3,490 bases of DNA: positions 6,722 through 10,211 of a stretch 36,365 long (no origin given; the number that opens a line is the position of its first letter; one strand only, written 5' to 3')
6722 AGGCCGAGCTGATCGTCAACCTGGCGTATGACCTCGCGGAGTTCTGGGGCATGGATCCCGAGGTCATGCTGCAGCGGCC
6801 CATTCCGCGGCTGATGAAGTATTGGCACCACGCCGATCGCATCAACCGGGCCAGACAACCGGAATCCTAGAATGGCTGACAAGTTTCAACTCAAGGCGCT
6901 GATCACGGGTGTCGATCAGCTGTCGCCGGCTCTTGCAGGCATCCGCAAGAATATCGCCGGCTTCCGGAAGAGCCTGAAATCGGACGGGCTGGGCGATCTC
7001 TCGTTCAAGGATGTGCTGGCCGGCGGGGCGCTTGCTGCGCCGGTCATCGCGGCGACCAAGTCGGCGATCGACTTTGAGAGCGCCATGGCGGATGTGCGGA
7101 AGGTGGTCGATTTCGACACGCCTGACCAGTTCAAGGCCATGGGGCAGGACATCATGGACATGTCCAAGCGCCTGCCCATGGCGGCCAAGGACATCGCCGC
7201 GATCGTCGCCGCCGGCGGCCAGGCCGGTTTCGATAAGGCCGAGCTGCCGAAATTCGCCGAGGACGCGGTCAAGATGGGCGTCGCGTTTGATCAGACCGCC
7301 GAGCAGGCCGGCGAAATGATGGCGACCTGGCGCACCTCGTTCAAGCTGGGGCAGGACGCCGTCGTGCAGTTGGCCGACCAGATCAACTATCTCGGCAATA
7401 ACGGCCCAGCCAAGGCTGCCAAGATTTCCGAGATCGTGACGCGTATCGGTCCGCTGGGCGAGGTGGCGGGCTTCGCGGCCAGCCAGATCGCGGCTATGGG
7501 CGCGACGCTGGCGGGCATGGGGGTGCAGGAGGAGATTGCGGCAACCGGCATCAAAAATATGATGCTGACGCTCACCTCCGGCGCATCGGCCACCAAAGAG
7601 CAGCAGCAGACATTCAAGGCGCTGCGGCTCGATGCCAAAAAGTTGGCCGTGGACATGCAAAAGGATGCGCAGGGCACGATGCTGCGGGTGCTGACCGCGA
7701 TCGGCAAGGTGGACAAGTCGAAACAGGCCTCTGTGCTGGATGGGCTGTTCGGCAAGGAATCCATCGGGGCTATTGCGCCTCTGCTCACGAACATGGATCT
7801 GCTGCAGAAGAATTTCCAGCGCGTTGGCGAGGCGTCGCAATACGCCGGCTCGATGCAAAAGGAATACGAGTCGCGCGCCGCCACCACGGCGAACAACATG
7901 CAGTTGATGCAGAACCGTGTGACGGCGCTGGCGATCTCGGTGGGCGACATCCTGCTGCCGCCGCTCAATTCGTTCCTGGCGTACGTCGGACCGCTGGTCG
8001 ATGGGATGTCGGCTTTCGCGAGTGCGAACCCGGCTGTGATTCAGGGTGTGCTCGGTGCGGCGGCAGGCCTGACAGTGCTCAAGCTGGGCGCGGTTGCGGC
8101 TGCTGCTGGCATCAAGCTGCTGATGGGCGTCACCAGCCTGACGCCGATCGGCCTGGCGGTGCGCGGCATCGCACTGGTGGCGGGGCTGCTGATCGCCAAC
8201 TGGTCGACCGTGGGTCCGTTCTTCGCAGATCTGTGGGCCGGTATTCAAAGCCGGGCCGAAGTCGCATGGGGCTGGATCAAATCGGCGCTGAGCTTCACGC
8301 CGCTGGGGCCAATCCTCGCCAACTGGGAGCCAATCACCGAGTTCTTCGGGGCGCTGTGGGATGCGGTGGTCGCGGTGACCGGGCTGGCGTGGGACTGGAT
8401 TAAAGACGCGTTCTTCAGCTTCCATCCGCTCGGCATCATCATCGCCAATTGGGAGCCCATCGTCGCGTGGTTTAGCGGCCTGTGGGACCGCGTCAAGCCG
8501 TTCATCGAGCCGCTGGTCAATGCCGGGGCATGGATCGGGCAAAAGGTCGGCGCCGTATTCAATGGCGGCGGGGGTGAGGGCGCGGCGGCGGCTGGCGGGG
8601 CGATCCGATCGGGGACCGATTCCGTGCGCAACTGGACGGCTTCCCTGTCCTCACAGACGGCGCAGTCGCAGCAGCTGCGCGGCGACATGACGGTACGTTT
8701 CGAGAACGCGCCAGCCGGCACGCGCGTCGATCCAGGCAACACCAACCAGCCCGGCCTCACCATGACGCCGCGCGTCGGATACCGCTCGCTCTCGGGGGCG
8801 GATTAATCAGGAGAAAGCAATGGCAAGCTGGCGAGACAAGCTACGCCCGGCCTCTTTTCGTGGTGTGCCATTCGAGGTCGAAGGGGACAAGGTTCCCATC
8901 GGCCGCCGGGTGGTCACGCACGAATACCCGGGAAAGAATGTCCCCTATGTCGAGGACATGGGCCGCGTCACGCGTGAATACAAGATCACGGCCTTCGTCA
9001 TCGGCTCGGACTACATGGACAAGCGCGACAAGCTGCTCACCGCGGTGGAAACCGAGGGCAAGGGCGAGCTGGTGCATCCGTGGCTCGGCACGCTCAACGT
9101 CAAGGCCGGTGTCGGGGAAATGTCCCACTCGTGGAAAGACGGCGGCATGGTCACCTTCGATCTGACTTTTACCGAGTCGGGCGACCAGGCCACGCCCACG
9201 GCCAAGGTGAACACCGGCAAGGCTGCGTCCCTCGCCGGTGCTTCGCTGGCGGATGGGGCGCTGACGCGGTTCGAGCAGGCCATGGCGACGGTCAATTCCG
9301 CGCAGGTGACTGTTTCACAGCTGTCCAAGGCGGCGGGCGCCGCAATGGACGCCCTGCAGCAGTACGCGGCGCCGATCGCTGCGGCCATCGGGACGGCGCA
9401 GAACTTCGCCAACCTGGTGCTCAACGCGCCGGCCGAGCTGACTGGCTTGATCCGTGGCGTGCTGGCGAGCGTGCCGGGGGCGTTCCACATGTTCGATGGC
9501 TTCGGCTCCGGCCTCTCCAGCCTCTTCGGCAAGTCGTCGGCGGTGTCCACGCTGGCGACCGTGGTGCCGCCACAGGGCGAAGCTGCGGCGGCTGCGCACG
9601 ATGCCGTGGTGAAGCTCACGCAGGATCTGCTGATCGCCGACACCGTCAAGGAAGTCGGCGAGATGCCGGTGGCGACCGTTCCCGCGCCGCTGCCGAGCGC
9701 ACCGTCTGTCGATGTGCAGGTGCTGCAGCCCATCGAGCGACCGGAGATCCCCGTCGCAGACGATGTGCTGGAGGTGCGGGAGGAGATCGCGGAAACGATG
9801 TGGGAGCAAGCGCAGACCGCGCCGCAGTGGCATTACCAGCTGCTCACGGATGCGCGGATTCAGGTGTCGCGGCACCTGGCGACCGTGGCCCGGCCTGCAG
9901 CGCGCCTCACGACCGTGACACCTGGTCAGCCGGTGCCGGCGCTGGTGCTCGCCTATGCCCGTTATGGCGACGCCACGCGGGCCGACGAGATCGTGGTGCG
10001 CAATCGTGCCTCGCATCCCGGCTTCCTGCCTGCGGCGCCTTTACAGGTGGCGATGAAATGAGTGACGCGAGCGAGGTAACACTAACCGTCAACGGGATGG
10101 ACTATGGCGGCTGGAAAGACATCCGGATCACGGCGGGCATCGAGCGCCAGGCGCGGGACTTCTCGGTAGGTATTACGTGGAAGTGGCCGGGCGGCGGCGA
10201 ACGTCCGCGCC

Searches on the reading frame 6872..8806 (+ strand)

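Call 50: search_protein_families(library=phrogs, proteins=[window:6872-8806:+], max_evalue=0.00001)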
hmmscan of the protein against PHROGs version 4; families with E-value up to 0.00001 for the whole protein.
window:6872-8806:+ (644 aa): 23 families
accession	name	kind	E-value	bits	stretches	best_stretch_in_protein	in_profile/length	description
phrog_28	-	tail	3.1e-127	427.8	1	16-469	231-705/1228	tail length tape measure protein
phrog_17727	-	tail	1.8e-67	229.3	1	223-637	16-436/443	tail length tape measure protein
phrog_14441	-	tail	1.3e-65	222.5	1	1-227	1-239/241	tail length tape measure protein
phrog_30543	-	tail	4.3e-57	194.7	1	53-368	56-380/1167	tail length tape measure protein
phrog_4200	-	tail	1.7e-44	153.4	3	332-550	110-356/732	tail length tape measure protein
phrog_1272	-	tail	1.3e-40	140.2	1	44-565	244-778/1606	tail length tape measure protein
phrog_991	-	tail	1.3e-36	126.7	1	16-588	250-825/1966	tail length tape measure protein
phrog_35707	-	tail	1.1e-32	114.6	1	53-369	75-390/755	tail length tape measure protein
phrog_13339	-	tail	3.6e-32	111.7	1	50-400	73-430/2156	tail length tape measure protein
phrog_1533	-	tail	2.5e-29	102.5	1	9-426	200-618/1688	tail length tape measure protein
phrog_4704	-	tail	2.2e-23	83.8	1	54-412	208-559/625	tail length tape measure protein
phrog_1293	-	tail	2.6e-22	79.5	1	53-397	170-518/1424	tail length tape measure protein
phrog_167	-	tail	1.5e-19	70.3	1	44-580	267-833/1555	tail length tape measure protein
phrog_17594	-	tail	5.2e-17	61.7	1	50-403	163-525/1582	tail length tape measure protein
phrog_58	-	tail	6.8e-17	62.1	1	14-587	291-891/1544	tail length tape measure protein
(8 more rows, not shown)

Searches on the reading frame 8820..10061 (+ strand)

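Call 50: search_protein_families(library=phrogs, proteins=[window:8820-10061:+], max_evalue=0.00001)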
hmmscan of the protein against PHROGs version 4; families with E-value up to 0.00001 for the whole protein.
window:8820-10061:+ (413 aa): 4 families
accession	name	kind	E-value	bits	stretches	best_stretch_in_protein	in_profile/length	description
phrog_184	-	tail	5e-92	310.2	1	1-411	2-408/411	baseplate hub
phrog_16855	-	tail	1.1e-34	120.6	1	1-151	1-155/158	Gpu-like tail protein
phrog_20901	-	unknown function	3.2e-20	73.5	1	12-253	27-257/259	-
phrog_17109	-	DNA, RNA and nucleotide metabolism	1.4e-12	49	1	307-412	97-203/204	DNA circularization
